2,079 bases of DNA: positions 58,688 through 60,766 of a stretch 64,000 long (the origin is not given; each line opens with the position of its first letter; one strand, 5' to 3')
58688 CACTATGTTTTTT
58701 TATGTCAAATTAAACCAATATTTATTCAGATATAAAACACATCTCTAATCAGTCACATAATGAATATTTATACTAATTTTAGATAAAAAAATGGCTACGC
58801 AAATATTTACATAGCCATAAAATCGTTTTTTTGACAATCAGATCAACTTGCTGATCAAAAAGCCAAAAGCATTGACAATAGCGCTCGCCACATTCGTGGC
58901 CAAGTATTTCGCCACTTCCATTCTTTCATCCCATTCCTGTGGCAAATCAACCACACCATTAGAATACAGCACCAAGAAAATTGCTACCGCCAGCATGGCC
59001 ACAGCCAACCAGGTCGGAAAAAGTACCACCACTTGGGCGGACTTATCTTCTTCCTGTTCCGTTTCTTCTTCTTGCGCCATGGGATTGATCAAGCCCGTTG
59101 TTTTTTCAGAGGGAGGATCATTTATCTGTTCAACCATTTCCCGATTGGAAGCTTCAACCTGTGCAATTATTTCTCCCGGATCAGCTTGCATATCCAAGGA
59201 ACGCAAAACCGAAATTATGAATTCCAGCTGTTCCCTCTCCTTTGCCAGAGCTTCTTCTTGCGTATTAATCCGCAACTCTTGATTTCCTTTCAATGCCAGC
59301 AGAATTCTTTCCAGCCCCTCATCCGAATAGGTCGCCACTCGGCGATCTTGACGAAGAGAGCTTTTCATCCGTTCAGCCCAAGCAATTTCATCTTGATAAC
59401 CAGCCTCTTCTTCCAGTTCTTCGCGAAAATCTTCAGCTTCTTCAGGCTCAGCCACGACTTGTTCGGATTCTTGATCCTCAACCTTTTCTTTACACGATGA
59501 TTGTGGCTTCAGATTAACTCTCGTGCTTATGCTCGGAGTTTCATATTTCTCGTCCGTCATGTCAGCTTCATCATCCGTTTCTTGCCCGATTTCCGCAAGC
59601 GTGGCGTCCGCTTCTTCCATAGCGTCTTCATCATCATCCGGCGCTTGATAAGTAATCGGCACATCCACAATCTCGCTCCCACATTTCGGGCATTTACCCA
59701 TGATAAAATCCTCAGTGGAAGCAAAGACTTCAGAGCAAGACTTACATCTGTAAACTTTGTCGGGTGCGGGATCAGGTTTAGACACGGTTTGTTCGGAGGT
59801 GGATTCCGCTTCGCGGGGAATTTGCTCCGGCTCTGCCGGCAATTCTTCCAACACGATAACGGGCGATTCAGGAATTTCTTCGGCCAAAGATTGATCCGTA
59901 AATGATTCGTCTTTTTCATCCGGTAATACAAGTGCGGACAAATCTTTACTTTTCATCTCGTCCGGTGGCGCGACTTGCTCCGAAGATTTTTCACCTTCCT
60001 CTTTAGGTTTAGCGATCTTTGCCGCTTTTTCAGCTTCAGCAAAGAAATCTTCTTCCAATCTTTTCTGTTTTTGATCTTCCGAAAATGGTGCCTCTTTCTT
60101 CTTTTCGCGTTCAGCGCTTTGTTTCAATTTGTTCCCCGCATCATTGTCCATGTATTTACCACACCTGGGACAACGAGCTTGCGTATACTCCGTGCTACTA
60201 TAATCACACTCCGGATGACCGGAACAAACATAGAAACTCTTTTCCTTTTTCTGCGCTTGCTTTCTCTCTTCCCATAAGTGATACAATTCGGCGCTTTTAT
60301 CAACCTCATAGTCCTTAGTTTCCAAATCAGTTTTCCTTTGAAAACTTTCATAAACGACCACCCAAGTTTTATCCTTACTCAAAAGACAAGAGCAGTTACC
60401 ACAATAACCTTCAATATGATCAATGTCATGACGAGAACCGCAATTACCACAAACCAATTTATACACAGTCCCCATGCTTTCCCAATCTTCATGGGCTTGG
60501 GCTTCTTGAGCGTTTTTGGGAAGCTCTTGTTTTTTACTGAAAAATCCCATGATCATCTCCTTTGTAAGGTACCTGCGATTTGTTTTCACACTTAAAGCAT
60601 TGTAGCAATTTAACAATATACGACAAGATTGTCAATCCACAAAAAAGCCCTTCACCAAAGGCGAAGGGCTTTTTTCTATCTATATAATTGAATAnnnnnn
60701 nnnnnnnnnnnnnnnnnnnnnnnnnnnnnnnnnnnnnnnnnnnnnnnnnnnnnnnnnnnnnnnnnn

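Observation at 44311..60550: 16-kb block of nine self-contained genes encoding a paralogous family of secreted, cysteine-rich, hyper-acidic repeat proteins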

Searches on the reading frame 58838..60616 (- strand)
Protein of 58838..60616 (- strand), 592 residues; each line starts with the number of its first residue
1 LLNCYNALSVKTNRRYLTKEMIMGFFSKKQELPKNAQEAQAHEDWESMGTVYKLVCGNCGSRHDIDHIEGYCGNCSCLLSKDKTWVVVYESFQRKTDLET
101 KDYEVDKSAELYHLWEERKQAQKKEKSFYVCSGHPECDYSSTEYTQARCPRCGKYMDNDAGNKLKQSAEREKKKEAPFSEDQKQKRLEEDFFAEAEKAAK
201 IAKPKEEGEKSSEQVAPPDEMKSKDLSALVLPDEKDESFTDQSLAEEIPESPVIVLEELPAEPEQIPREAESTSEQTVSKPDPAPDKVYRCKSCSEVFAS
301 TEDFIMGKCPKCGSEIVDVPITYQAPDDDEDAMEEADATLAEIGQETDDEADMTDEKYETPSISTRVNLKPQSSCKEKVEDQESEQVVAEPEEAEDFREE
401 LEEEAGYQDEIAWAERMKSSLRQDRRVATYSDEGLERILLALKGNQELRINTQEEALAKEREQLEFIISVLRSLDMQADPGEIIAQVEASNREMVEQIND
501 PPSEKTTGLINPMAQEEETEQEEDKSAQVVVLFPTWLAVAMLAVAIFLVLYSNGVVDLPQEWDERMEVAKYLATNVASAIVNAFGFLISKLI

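Call 3: search_protein_families(library=pfam, proteins=[window:58838-60616:-], max_evalue=0.1)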
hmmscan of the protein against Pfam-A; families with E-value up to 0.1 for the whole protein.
window:58838-60616:- (592 aa): 13 families
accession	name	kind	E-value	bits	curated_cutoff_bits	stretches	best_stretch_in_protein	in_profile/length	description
PF01396.24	Zn_ribbon_Top1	-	0.00012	22.2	32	1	122-141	15-34/39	Topoisomerase DNA binding C4 zinc finger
PF23455.1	DUF7129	-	0.001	19.2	30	1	285-319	8-40/45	Domain of unknown function (DUF7129)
PF19134.6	DUF5817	-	0.0015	18.9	31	0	145-176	20-48/57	Domain of unknown function (DUF5817)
PF14669.11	Asp_Glu_race_2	-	0.0025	17.9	26.3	1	38-107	3-72/176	Putative aspartate racemase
PF24460.1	DUF7575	-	0.0065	16.2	28.5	0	147-159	4-16/28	Domain of unknown function (DUF7575)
PF09845.14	OapC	-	0.0098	16.6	23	1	290-380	3-90/133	Origin-associated protein OapC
PF09723.15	Zn_ribbon_8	-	0.01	16.3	34.4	1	289-315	6-36/41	Zinc ribbon domain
PF01155.25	HypA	-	0.014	15.8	28.9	1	288-318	70-98/112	Hydrogenase/urease nickel incorporation, metallochaperone, hypA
PF07331.16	TctB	-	0.028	15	29.1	1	532-589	31-94/137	Tripartite tricarboxylate transporter TctB family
PF07754.17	HVO_2753_ZBP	-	0.052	13.8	33.2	0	291-316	1-26/46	Small zinc finger protein HVO_2753-like, Zn-binding pocket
PF23451.1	Zn_ribbon_PaaD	-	0.057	13.5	27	0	288-298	39-49/53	PaaD zinc beta ribbon domain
PF10122.14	Zn_ribbon_Com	-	0.074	13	22.9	0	289-313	5-31/52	Mu-like prophage protein Com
PF22415.1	PSV_ORF131-like_dom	-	0.087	13.2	27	0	296-315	12-31/80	PSV_Hypothetical protein ORF131-like domain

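Call 17: search_protein_families(library=ncbifam, proteins=[window:58838-60616:-], max_evalue=0.1)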
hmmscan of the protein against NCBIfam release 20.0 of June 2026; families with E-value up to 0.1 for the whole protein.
window:58838-60616:- (592 aa): 5 families
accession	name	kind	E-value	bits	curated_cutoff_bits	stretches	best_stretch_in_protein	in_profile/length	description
NF011484.0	PRK14894.1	equivalog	0.0027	15.9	1050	0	55-77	90-112/539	glycine--tRNA ligase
NF011481.0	PRK14890.1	equivalog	0.0072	16.3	61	1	288-317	9-38/61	putative Zn-ribbon RNA-binding protein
TIGR00439.2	FtsX_Gneg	equivalog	0.034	13.3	255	0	536-584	25-72/292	permease-like cell division protein FtsX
TIGR02605.1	CxxC_CxxC_SSSS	subfamily_domain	0.061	13.4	31.3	1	289-316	6-36/52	FmdB family zinc ribbon protein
NF041909.1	HVO_2753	equivalog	0.085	12.7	80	0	288-317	9-37/59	HVO_2753 family zinc finger protein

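Call 74: search_protein_families(library=padloc, proteins=[window:58838-60616:-], max_evalue=0.01)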
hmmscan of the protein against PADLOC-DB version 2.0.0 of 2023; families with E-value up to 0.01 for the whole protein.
window:58838-60616:- (592 aa): 0 families
